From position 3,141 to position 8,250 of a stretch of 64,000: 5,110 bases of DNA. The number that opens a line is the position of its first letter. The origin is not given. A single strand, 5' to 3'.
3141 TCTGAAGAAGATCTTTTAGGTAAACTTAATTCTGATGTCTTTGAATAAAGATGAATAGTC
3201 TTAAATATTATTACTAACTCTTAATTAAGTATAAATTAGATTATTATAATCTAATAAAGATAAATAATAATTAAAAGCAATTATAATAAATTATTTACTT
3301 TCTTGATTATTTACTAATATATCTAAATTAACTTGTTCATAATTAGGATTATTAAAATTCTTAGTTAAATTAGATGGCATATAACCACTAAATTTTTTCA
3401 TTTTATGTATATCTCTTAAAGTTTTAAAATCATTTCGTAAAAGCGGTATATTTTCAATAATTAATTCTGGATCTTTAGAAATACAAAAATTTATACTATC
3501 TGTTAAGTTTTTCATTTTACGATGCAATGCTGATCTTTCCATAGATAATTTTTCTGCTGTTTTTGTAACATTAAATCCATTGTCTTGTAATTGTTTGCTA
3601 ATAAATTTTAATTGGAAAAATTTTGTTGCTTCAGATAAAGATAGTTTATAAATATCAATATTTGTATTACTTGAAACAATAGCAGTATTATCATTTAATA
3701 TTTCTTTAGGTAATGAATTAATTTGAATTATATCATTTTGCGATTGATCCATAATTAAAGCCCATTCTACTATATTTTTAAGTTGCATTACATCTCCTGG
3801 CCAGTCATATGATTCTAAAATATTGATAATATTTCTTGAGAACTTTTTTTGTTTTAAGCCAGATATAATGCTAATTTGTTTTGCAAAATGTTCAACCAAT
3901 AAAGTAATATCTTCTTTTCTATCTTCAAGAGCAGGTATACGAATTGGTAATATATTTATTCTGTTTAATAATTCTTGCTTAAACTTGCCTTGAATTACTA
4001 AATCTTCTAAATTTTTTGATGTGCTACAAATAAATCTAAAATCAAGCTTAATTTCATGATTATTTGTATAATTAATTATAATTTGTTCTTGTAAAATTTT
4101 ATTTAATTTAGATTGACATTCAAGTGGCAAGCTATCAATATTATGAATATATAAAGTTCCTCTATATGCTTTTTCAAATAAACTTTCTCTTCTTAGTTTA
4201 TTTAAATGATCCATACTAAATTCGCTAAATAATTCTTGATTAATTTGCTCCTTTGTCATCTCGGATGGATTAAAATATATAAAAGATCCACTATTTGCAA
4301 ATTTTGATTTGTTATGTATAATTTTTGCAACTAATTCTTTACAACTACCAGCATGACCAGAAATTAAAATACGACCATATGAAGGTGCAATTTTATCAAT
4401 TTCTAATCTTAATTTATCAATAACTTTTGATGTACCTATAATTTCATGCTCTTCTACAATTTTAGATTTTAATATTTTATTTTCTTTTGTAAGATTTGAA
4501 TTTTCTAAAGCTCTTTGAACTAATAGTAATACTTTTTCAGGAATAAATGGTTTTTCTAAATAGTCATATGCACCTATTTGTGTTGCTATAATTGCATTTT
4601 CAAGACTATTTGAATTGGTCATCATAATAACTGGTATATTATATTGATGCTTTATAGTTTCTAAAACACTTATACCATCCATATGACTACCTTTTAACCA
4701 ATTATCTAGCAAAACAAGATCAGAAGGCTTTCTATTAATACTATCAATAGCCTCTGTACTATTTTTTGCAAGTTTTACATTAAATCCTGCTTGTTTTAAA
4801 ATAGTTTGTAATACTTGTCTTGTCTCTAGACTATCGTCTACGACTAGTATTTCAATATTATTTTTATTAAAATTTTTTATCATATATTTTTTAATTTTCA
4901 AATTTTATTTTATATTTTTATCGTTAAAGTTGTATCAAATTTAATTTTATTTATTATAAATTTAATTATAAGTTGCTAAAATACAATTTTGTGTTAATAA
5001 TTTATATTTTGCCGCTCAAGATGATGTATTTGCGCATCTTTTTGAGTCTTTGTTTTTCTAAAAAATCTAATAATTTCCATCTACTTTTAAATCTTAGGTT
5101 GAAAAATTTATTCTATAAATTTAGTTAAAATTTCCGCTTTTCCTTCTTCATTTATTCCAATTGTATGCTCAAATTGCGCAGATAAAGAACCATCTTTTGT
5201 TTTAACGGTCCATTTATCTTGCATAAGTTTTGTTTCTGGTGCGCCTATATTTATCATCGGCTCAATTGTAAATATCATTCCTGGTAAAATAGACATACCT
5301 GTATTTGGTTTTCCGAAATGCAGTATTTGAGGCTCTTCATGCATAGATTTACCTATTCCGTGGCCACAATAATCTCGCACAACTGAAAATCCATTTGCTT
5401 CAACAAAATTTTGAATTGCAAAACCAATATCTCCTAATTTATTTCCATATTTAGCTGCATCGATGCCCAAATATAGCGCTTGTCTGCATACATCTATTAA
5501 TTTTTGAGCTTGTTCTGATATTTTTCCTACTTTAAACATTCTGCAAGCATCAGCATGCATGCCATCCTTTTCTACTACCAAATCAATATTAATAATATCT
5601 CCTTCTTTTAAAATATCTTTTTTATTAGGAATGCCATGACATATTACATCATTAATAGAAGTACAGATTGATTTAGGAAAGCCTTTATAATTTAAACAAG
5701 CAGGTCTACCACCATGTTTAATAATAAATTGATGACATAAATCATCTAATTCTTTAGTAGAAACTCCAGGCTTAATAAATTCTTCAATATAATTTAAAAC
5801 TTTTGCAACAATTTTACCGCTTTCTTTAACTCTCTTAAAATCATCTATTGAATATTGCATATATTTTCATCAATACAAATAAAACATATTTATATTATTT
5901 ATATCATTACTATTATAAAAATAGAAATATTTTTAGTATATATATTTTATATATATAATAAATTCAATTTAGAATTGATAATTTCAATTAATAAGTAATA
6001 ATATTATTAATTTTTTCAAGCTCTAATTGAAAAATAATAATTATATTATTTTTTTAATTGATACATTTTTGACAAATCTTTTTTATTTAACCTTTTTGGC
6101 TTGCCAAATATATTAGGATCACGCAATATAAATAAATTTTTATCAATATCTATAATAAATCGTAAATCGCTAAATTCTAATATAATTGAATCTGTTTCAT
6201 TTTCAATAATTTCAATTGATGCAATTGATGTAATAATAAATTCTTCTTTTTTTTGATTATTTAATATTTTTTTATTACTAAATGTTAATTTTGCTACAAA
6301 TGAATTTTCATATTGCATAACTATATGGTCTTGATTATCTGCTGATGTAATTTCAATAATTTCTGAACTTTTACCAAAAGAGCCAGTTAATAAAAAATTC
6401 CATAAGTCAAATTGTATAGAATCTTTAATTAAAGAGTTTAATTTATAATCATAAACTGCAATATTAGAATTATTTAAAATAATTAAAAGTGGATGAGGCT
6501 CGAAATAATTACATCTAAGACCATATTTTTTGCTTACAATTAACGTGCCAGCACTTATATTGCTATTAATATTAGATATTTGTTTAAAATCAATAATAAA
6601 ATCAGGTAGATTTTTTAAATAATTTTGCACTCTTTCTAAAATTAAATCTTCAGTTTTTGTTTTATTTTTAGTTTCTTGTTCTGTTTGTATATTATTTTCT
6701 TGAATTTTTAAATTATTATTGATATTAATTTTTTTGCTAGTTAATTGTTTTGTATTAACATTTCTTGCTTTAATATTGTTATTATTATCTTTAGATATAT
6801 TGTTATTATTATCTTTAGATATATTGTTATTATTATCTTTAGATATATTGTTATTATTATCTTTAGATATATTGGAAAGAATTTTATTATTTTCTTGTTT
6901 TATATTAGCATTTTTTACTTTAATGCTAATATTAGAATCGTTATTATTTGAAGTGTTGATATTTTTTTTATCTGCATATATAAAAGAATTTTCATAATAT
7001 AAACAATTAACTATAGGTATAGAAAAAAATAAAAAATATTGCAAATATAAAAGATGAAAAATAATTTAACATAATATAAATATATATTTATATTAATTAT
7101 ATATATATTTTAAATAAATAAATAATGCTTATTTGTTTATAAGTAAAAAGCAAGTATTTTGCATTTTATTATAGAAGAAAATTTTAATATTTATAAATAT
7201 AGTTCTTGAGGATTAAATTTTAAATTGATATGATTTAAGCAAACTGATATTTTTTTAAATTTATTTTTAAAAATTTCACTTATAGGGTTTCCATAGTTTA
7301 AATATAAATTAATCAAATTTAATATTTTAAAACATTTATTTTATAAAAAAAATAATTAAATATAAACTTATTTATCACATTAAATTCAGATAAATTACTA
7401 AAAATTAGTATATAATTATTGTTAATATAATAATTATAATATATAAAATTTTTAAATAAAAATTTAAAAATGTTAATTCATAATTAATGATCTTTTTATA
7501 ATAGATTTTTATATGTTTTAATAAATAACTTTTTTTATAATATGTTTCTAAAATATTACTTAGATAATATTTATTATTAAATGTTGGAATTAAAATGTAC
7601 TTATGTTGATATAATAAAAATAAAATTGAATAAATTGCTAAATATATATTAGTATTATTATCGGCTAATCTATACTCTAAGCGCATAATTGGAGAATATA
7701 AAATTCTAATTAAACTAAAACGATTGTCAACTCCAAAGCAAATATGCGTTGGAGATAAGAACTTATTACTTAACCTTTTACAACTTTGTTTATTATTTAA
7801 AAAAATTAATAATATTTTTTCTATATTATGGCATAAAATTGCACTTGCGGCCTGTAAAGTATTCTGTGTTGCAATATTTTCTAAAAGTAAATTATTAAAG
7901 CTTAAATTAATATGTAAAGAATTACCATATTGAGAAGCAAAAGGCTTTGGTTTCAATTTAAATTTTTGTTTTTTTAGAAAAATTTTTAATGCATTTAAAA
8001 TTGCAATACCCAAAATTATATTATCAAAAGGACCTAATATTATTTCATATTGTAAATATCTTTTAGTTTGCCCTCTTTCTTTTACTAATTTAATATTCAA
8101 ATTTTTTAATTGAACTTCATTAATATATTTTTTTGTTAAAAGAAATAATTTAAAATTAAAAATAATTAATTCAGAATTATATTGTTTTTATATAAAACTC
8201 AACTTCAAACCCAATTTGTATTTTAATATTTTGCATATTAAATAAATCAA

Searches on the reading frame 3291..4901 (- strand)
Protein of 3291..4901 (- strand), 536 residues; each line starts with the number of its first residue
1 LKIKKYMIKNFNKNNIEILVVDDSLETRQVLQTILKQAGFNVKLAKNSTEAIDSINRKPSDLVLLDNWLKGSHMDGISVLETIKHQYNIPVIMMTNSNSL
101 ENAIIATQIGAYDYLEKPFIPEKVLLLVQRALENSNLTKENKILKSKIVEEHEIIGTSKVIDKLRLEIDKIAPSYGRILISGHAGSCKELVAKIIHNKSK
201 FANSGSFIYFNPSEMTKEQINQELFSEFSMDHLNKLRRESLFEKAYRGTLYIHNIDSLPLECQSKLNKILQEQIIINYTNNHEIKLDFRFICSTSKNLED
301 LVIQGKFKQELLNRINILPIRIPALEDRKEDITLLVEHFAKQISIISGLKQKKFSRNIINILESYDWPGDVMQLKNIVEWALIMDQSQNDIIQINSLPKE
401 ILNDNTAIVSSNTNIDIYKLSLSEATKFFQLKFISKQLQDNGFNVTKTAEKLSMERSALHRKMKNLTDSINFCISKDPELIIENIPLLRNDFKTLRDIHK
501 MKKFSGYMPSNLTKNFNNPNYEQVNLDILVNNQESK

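Call 70: search_protein_families(library=pfam, proteins=[window:3291-4901:-], max_evalue=0.00001)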
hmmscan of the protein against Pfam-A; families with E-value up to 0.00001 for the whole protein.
window:3291-4901:- (536 aa): 5 families
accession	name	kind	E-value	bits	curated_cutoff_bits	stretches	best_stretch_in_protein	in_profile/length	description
PF00158.32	Sigma54_activat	-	5.8e-31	107.9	20.2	1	154-320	1-167/168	Sigma-54 interaction domain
PF00072.30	Response_reg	-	4.3e-25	88.5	30.2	1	18-126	1-108/111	Response regulator receiver domain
PF14532.12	Sigma54_activ_2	-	2e-19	70.6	25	1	155-325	1-138/138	Sigma-54 interaction domain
PF25601.1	AAA_lid_14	-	4.2e-19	68.6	27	1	327-406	2-79/87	AAA+ ATPase lid domain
PF02954.25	HTH_8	-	1.1e-08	35.1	22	1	433-464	9-40/42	Bacterial regulatory protein, Fis family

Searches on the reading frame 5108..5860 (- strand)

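Call 70: search_protein_families(library=pfam, proteins=[window:5108-5860:-], max_evalue=0.00001)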
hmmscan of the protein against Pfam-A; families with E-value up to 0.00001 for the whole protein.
window:5108-5860:- (250 aa): 1 family
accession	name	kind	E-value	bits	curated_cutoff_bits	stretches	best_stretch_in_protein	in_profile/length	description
PF00557.29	Peptidase_M24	-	3.2e-53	181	23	1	10-237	2-207/208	Metallopeptidase family M24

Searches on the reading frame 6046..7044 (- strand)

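Call 70: search_protein_families(library=pfam, proteins=[window:6046-7044:-], max_evalue=0.00001)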
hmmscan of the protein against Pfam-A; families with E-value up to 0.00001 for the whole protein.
window:6046-7044:- (332 aa): 1 family
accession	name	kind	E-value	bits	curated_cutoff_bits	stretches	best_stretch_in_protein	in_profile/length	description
PF03548.22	LolA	-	1.9e-06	28.2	23.6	1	151-305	8-162/165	Outer membrane lipoprotein carrier protein LolA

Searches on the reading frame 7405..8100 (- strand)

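Call 70: search_protein_families(library=pfam, proteins=[window:7405-8100:-], max_evalue=0.00001)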
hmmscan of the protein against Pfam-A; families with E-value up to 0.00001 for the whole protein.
window:7405-8100:- (231 aa): 1 family
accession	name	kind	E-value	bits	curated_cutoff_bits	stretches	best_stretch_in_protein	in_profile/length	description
PF00120.29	Gln-synt_C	-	2.9e-15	56.6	24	1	50-160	138-257/344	Glutamine synthetase, catalytic domain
